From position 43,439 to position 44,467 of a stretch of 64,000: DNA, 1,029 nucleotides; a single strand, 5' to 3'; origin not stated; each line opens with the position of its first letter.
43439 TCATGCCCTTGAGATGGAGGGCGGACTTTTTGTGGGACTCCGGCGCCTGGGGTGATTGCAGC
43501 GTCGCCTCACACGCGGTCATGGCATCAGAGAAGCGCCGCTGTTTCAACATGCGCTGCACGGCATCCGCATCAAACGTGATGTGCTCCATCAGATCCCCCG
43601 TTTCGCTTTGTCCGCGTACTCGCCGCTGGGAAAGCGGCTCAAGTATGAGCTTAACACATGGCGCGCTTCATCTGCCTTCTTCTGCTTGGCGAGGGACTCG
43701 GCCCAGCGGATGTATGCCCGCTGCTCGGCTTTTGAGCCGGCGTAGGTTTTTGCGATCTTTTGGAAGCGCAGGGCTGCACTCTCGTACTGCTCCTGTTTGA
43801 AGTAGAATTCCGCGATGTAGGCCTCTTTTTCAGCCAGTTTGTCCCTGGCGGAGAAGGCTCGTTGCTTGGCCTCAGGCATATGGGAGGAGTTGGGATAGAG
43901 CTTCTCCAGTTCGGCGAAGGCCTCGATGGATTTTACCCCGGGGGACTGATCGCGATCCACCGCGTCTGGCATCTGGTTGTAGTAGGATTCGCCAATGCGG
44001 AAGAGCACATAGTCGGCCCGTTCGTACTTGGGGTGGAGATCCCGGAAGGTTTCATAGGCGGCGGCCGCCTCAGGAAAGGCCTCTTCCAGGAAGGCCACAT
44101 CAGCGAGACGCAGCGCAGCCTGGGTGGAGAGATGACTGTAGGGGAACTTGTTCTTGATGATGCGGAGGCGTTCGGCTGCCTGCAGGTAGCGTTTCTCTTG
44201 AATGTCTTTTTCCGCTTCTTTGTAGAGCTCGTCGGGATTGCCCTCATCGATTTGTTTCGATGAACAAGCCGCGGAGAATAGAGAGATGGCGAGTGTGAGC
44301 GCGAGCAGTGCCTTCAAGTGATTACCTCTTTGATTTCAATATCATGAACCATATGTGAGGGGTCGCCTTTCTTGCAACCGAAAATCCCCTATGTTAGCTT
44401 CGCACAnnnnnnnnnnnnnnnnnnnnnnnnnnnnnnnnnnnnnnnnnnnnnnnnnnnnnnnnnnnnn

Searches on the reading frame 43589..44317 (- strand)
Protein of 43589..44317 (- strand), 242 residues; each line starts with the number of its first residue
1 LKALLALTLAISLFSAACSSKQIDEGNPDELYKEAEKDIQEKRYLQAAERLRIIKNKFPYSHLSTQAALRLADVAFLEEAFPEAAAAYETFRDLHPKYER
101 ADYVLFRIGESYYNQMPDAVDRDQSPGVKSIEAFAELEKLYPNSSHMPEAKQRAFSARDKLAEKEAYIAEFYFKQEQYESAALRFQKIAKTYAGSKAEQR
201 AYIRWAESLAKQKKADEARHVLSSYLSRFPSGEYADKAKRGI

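Call 76: search_protein_families(library=pfam, proteins=[window:43589-44317:-], max_evalue=0.0001)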
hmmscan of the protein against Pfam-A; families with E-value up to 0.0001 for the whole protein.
window:43589-44317:- (242 aa): 4 families
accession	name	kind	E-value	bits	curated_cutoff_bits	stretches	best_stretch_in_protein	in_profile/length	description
PF13525.12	YfiO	-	5.1e-35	121.5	25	1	26-201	3-180/203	Outer membrane lipoprotein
PF13512.12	TPR_18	-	2.9e-18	66.9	21.9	1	25-153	7-144/145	Tetratricopeptide repeat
PF13174.12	TPR_6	-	2.7e-11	43.8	26.3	0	201-231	2-32/33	Tetratricopeptide repeat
PF13432.12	TPR_16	-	7.7e-05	23.5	32.7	0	44-97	13-63/65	Tetratricopeptide repeat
